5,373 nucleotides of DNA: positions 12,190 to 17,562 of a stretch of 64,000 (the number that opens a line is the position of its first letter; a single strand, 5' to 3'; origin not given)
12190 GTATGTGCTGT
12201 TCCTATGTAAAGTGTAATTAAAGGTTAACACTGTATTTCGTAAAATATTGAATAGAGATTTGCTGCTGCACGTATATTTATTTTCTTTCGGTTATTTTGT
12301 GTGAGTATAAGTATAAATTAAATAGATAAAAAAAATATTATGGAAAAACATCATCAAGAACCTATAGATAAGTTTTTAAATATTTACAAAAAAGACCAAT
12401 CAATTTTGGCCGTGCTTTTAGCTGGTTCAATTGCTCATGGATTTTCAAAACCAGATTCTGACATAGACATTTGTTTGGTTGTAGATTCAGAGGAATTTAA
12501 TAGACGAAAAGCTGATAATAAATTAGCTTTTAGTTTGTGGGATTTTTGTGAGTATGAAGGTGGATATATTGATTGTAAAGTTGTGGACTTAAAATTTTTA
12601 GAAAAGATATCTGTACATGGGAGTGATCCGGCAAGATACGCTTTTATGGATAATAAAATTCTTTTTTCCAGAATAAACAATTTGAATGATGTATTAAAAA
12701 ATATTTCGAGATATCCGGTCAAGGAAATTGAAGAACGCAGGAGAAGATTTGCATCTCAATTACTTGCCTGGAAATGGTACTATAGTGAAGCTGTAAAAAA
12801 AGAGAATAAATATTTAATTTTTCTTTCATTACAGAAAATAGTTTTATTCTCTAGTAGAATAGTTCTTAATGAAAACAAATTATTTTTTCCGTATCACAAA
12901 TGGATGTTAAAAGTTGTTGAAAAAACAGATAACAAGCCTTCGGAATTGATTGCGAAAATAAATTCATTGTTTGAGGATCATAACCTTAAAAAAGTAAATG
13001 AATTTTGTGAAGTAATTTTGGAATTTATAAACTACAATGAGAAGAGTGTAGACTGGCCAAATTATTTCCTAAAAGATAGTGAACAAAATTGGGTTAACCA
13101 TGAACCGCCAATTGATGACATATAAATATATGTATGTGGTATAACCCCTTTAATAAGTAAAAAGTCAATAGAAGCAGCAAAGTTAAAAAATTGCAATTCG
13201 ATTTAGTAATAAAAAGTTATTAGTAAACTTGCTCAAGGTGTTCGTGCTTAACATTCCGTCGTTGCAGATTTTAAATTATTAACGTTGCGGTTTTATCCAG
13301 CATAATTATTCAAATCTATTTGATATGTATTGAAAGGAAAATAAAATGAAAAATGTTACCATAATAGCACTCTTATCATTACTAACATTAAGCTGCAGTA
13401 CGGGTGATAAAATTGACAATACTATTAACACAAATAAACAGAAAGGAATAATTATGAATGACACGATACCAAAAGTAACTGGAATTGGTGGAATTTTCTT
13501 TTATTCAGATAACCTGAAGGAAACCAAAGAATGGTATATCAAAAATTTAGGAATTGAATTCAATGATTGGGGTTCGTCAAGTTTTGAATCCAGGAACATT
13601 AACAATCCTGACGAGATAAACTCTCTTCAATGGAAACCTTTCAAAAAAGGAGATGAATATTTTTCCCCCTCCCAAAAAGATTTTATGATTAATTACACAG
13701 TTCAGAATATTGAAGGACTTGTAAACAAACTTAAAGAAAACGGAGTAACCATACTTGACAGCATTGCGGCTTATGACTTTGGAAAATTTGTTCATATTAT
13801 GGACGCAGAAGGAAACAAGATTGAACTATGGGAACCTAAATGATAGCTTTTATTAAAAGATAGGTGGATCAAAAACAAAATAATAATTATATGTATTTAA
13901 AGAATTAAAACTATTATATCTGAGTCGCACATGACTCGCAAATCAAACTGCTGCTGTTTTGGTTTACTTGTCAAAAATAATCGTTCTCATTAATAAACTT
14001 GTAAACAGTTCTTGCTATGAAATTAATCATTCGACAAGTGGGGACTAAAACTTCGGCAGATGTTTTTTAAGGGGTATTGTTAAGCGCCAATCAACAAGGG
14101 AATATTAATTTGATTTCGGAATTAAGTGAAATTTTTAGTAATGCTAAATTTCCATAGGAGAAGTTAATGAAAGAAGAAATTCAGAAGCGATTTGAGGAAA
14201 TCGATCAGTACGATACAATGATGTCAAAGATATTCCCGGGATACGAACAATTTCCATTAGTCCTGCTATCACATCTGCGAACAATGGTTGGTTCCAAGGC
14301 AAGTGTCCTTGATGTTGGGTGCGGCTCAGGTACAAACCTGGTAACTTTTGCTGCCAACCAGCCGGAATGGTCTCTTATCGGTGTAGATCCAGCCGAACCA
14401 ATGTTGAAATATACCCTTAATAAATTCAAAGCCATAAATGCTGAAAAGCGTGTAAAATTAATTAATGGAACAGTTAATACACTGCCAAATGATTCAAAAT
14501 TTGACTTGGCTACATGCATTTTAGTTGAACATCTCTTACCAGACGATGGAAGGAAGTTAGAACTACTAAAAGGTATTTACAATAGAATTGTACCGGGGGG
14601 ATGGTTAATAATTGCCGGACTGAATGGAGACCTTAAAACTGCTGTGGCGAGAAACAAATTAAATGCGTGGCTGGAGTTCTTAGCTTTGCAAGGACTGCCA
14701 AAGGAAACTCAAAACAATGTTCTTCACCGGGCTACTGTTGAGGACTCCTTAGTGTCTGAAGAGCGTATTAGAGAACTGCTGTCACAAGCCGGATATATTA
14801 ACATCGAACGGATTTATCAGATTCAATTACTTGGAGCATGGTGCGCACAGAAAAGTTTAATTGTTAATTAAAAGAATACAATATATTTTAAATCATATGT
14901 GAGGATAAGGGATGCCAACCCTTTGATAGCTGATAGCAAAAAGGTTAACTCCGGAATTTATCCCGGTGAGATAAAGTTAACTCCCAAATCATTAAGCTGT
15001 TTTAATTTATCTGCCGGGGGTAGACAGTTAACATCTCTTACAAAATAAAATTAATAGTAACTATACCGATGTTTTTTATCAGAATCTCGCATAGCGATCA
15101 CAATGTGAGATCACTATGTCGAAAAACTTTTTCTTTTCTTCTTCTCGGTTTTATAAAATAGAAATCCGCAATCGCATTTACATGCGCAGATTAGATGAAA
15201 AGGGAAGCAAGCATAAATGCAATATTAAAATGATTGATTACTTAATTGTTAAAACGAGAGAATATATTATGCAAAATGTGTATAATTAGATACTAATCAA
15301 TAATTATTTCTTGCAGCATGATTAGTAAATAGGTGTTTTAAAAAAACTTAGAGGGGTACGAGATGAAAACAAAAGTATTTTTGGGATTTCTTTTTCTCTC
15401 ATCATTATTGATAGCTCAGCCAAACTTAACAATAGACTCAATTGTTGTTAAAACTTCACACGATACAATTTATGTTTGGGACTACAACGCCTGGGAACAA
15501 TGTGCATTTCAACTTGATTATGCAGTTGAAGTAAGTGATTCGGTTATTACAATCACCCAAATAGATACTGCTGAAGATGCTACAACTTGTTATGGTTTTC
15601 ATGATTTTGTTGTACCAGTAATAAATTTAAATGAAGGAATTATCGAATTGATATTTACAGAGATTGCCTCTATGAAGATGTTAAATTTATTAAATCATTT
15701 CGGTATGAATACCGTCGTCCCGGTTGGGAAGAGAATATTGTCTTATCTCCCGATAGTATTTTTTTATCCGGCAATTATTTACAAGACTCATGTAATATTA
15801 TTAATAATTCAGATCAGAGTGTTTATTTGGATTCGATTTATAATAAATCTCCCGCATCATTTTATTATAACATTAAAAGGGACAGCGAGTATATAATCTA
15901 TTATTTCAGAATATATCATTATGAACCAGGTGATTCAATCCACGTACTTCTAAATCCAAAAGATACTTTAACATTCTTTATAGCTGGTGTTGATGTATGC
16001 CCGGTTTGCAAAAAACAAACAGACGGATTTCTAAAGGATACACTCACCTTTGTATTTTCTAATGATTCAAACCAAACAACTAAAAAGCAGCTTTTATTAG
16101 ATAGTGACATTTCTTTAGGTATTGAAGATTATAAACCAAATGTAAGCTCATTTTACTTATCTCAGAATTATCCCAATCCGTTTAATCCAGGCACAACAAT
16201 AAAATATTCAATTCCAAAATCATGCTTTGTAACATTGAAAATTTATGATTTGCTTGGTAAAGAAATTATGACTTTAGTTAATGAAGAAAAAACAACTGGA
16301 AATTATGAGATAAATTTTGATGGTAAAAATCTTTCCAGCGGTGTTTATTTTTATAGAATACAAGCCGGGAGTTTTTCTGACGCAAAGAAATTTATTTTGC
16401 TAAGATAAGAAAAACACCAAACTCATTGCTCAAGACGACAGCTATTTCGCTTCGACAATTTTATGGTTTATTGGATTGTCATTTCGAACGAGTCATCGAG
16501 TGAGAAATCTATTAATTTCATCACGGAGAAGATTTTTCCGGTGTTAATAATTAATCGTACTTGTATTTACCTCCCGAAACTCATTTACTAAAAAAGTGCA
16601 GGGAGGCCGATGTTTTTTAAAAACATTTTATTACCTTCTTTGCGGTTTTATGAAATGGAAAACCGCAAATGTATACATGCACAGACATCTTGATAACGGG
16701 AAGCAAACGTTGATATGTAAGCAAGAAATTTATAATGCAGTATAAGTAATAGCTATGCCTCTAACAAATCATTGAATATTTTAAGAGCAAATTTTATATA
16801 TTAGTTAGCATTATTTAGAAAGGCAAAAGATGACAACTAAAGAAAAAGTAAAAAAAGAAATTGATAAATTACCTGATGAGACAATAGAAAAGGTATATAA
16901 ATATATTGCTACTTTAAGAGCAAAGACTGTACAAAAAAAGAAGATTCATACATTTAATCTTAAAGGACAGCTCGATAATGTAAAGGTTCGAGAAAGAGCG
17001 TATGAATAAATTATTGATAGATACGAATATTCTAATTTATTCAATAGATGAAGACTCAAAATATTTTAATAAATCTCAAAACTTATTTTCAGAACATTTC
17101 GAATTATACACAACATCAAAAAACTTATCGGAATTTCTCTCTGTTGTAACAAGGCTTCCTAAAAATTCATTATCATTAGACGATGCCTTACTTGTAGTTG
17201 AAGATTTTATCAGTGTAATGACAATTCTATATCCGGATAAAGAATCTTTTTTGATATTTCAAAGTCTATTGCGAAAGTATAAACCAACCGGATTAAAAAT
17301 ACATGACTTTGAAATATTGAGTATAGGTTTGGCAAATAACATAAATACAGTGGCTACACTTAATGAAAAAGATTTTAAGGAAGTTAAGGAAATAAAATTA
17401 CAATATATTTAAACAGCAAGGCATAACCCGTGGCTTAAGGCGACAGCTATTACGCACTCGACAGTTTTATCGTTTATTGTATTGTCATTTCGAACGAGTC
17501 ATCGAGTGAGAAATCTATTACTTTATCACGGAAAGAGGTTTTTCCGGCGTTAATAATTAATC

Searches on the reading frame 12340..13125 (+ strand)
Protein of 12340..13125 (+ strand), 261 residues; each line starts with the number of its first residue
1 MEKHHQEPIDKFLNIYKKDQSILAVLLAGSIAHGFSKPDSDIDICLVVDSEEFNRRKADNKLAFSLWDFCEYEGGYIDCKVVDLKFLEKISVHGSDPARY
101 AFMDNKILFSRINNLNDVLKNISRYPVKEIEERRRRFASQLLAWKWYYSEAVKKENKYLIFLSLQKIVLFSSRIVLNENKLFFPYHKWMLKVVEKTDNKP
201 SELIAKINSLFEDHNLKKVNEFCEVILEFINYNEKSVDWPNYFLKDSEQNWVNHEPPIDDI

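Call 38: search_protein_families(library=pfam, max_evalue=0.001, proteins=[window:12340-13125:+])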
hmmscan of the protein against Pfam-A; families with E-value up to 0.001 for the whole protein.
window:12340-13125:+ (261 aa): 3 families
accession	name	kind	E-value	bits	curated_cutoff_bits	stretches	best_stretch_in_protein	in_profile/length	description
PF01909.29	NTP_transf_2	-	3.2e-07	31.1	21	1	9-59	1-47/93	Nucleotidyltransferase domain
PF18765.7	Polbeta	-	5.7e-07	30.1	26.9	1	13-56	4-45/93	Polymerase beta, Nucleotidyltransferase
PF22600.2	MTPAP-like_central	-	1.1e-05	26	27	1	9-62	29-79/139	Poly(A) RNA polymerase, mitochondrial-like, central palm domain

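Call 66: search_protein_families(library=padloc, max_evalue=0.001, proteins=[window:12340-13125:+])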
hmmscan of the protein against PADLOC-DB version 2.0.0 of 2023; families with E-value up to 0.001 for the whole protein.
window:12340-13125:+ (261 aa): 2 families
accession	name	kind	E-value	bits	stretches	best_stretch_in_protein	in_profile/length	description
PDLC04903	PDC-S09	-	6.5e-07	27.6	1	12-85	18-88/108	-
PDLC04907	PDC-S09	-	8.1e-06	23.9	1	2-62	7-67/114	-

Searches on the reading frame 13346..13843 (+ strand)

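Call 38: search_protein_families(library=pfam, max_evalue=0.001, proteins=[window:13346-13843:+])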
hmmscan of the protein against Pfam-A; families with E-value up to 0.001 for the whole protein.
window:13346-13843:+ (165 aa): 1 family
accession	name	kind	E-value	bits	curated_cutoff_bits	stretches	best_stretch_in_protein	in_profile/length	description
PF00903.31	Glyoxalase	-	4.1e-05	24.4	20.6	1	50-161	5-121/121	Glyoxalase/Bleomycin resistance protein/Dioxygenase superfamily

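Call 66: search_protein_families(library=padloc, max_evalue=0.001, proteins=[window:13346-13843:+])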
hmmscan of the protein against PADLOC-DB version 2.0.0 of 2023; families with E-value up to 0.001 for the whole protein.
window:13346-13843:+ (165 aa): 0 families

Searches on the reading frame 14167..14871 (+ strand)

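Call 38: search_protein_families(library=pfam, max_evalue=0.001, proteins=[window:14167-14871:+])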
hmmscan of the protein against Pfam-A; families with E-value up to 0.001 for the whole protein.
window:14167-14871:+ (234 aa): 12 families
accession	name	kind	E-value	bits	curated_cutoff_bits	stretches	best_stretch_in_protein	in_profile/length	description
PF13649.12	Methyltransf_25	-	4.5e-15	56.6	27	1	47-145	1-97/97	Methyltransferase domain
PF08242.18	Methyltransf_12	-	2.9e-14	54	30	1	48-147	1-98/98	Methyltransferase domain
PF13489.12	Methyltransf_23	-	1.7e-12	47.8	27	1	43-212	22-161/164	Methyltransferase domain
PF08241.18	Methyltransf_11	-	8.1e-11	42.9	21.2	1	48-149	1-95/95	Methyltransferase domain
PF13847.12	Methyltransf_31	-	1.4e-10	41.4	27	1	44-165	4-114/145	Methyltransferase domain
PF02390.23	Methyltransf_4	-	1.2e-07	31.8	24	1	45-92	3-50/173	Putative methyltransferase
PF08003.17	Methyltransf_9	-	2.7e-06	27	23.8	1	36-159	110-229/315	Protein of unknown function (DUF1698)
PF06325.19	PrmA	-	3.9e-06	27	22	1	34-170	152-278/296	Ribosomal protein L11 methyltransferase (PrmA)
PF01209.24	Ubie_methyltran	-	4.5e-06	26.6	20.1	1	5-150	9-152/233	ubiE/COQ5 methyltransferase family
PF24675.1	NpmA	-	9.9e-06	25.4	60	1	42-86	22-66/214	16S rRNA (adenine(1408)-N(1))-methyltransferase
PF09445.16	Methyltransf_15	-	6.4e-05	23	22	1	46-115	3-70/165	RNA cap guanine-N2 methyltransferase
PF05175.20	MTS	-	7.7e-05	22.8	23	1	32-114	22-101/170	Methyltransferase small domain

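Call 66: search_protein_families(library=padloc, max_evalue=0.001, proteins=[window:14167-14871:+])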
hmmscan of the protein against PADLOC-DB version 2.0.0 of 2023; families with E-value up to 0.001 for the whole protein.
window:14167-14871:+ (234 aa): 1 family
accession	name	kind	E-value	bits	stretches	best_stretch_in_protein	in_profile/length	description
PDLC04134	mad2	-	3.4e-16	57.2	1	34-172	280-401/492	mads_2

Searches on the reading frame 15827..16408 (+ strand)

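Call 38: search_protein_families(library=pfam, max_evalue=0.001, proteins=[window:15827-16408:+])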
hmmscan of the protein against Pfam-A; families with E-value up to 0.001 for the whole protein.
window:15827-16408:+ (193 aa): 2 families
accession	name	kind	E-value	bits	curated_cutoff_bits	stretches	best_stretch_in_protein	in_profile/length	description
PF18962.6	Por_Secre_tail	-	1.8e-12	47.8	27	1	115-190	2-74/75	Secretion system C-terminal sorting domain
PF13585.12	CHU_C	-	0.00046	20.7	27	0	135-181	29-74/86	CHU_C Type IX secretion signal domain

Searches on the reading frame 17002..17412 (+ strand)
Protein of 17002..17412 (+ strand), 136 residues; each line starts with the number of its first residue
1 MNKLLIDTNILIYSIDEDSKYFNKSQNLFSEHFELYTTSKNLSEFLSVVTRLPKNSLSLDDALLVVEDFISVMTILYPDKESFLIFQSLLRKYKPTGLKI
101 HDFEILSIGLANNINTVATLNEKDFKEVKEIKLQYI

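Call 33: find_encoding_contigs(protein=window:17002-17412:+, flank=10000, max_places=8)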
Protein window:17002-17412:+ (136 aa): no gene with exactly this product is on record in the collection.

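Call 38: search_protein_families(library=pfam, max_evalue=0.001, proteins=[window:17002-17412:+])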
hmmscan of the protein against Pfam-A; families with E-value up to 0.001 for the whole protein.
window:17002-17412:+ (136 aa): 1 family
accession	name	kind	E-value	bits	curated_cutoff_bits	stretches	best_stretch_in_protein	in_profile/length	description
PF01850.27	PIN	-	2.9e-12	47.7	23.6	1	5-129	2-118/120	PIN domain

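Call 66: search_protein_families(library=padloc, max_evalue=0.001, proteins=[window:17002-17412:+])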
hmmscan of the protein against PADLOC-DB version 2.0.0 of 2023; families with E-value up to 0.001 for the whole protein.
window:17002-17412:+ (136 aa): 0 families
